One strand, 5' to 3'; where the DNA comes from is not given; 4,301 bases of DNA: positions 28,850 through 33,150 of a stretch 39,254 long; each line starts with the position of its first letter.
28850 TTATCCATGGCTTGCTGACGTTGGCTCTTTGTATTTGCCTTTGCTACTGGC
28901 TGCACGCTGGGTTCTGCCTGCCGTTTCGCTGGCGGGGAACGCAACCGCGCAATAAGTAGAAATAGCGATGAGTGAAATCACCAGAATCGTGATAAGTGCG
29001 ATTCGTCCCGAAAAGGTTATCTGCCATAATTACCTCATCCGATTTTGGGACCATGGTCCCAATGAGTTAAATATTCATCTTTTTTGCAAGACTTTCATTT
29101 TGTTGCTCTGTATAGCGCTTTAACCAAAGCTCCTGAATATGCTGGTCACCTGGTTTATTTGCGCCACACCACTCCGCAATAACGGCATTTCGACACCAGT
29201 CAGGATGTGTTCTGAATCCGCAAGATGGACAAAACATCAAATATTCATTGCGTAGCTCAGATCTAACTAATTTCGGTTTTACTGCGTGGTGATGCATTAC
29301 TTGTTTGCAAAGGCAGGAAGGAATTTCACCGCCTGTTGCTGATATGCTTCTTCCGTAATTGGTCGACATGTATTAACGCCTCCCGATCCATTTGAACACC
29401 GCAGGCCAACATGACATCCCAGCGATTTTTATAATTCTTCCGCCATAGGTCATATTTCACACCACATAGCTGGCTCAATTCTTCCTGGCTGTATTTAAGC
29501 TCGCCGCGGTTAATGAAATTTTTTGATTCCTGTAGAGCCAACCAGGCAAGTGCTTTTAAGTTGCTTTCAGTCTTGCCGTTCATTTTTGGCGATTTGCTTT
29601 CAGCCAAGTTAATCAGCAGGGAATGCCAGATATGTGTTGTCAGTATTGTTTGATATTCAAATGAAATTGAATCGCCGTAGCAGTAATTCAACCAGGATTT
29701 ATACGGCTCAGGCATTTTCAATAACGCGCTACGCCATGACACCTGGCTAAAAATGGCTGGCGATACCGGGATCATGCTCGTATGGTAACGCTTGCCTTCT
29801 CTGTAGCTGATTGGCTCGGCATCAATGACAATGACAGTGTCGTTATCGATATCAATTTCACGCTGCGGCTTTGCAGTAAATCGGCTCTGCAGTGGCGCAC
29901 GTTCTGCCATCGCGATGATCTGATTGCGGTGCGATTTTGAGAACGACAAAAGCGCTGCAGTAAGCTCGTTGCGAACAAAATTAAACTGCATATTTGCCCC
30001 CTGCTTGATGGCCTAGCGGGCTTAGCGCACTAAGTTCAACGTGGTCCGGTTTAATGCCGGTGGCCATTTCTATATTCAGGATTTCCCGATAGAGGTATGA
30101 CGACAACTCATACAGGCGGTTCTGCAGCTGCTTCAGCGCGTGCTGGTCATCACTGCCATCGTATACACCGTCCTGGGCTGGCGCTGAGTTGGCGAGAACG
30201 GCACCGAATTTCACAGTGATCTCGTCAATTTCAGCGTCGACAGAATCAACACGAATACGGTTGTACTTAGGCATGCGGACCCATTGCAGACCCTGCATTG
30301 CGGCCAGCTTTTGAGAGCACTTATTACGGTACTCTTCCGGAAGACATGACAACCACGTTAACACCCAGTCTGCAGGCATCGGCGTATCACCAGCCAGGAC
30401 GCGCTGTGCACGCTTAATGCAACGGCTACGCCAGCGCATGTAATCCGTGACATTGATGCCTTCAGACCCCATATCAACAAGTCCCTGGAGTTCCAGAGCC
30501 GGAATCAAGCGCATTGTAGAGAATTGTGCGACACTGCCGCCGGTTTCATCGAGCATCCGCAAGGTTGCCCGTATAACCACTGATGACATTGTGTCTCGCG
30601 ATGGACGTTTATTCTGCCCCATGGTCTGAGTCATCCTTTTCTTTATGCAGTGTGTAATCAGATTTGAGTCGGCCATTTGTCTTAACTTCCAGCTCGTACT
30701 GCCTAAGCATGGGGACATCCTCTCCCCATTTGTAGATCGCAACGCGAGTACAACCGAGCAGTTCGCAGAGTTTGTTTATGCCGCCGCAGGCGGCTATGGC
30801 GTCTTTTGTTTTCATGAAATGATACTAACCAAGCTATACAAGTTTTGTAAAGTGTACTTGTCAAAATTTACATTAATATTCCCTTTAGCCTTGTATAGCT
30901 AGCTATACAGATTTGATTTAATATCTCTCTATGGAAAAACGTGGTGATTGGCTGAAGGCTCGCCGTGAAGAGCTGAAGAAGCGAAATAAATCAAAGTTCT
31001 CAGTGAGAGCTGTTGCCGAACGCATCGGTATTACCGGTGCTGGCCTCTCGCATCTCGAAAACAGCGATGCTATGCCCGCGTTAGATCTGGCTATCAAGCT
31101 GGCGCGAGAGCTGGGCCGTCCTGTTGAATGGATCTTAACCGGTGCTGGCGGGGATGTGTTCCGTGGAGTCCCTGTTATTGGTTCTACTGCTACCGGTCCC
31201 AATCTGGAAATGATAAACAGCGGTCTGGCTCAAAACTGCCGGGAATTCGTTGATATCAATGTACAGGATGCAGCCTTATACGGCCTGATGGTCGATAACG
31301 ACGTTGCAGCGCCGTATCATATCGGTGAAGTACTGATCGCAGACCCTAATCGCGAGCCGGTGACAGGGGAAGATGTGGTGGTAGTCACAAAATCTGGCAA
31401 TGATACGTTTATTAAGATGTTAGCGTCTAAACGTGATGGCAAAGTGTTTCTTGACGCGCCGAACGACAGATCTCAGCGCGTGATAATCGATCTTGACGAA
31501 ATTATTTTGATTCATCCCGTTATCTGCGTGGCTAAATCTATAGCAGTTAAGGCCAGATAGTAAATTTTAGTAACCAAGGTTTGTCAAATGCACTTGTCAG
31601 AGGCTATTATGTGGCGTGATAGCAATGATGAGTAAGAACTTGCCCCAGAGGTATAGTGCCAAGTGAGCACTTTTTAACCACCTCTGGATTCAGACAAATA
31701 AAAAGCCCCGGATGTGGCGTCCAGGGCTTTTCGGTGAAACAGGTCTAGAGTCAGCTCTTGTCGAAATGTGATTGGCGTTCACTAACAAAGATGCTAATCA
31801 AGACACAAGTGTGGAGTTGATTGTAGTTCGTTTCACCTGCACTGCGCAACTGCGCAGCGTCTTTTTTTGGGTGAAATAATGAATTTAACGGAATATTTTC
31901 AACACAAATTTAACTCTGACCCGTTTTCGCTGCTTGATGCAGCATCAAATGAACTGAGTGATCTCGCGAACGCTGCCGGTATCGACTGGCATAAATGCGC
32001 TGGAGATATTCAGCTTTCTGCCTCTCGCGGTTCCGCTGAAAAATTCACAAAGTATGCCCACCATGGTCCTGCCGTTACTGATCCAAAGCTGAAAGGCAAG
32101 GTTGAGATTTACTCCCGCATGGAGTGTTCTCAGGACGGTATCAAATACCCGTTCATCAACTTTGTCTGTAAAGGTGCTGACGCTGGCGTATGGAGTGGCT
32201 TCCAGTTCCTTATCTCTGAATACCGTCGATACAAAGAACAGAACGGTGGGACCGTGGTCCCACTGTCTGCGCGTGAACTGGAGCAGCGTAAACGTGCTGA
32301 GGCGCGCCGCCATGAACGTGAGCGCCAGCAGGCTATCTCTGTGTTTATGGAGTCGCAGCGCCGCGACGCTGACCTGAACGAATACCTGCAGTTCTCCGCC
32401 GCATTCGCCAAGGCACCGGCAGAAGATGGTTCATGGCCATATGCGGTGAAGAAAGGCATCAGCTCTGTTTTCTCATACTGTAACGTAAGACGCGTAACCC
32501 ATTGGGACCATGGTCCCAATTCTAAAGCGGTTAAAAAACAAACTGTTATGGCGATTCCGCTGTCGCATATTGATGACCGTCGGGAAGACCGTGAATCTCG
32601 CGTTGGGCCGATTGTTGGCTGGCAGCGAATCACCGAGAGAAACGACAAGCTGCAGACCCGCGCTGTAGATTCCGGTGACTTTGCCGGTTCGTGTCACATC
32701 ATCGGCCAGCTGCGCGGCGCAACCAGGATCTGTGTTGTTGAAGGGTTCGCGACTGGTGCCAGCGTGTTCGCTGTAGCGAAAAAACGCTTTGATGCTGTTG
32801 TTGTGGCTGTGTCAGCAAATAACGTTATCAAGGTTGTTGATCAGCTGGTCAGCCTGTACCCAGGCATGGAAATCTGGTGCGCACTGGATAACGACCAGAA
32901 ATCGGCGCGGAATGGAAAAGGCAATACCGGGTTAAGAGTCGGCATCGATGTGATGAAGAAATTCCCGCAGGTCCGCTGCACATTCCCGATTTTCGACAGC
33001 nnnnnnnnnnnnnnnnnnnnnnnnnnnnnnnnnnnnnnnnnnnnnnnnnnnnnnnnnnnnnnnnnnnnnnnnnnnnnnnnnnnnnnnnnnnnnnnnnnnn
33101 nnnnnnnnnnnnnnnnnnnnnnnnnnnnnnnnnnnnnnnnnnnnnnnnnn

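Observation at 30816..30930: Putative CB operator: 18-bp perfect palindrome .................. in the cro/cB divergent region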

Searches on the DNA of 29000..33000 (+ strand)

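Call 19: search_dna_similar(query=window:29000-33000:+, collection=plasmids, mode=near, max_rows=20)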
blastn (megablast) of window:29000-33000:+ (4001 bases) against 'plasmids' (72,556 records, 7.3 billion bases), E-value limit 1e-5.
Records with a match: 1; places in all: 2; records where one place covers at least 80% of the query: 0.
Best place of each record, by identity: 60-80% 1.
By first word of the organism name: Salmonella 1.
By predicted mobility (MOB-suite, as given by PLSDB): non-mobilizable 1.
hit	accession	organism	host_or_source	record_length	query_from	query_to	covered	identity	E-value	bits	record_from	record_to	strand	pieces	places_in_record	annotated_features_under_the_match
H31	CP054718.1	Salmonella enterica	-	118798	1118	1702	15%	73.2%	3e-48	202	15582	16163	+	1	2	hypothetical protein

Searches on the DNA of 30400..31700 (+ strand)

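Call 3: search_dna_similar(query=window:30400-31700:+, collection=phages, mode=near, max_rows=30)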
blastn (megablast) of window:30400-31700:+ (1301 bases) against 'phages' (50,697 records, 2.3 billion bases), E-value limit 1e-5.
No match.

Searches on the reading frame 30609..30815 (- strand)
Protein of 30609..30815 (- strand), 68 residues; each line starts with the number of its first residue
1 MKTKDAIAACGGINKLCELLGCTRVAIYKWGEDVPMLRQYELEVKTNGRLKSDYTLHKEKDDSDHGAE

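Call 45: search_solved_structures(query=window:30612-30815:-, max_evalue=1, show_alignments=2)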
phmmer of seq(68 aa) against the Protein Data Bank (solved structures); distinct sequences matched with E-value up to 1: 5.
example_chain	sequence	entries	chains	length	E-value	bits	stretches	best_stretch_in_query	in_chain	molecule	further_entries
2hin_A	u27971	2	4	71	9.9e-07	32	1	1-59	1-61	Repressor protein | Gp39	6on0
1rzs_A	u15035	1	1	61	0.0017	21.7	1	3-55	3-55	Regulatory protein cro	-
9t8a_A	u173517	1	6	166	0.01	19.3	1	5-40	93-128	A4 CO2 reductase protein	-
9t8b_A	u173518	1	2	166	0.01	19.3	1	5-40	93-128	de novo CO2 reductase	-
5w8y_A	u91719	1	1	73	0.56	13.8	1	6-51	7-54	protein XPH1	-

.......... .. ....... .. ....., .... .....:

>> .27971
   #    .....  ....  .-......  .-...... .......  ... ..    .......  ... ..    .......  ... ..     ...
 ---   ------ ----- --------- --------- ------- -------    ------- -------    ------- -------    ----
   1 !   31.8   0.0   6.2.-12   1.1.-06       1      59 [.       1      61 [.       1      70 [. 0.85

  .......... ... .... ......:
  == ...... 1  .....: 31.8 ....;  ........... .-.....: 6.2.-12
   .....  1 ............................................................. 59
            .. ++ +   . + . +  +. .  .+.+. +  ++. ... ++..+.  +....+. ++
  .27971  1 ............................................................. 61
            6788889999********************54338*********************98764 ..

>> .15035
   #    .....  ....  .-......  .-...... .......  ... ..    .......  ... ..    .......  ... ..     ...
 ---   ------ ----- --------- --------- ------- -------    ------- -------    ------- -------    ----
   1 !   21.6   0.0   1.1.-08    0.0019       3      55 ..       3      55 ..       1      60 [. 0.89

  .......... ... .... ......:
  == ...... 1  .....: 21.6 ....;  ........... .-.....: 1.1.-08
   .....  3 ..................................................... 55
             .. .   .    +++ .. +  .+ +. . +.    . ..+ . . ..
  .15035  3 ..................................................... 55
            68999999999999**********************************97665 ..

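Call 61: search_protein_families(library=pfam, proteins=[window:30609-30815:-], max_evalue=0.01)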
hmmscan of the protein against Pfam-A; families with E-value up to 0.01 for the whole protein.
window:30609-30815:- (68 aa): 2 families
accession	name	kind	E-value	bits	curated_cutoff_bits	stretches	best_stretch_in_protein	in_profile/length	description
PF14549.12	P22_Cro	-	1.8e-18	66.5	30.2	1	2-59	1-58/60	DNA-binding transcriptional regulator Cro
PF15943.11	YdaS_toxin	-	4e-05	23.8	30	1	4-50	2-51/65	Bacterial toxin YdaS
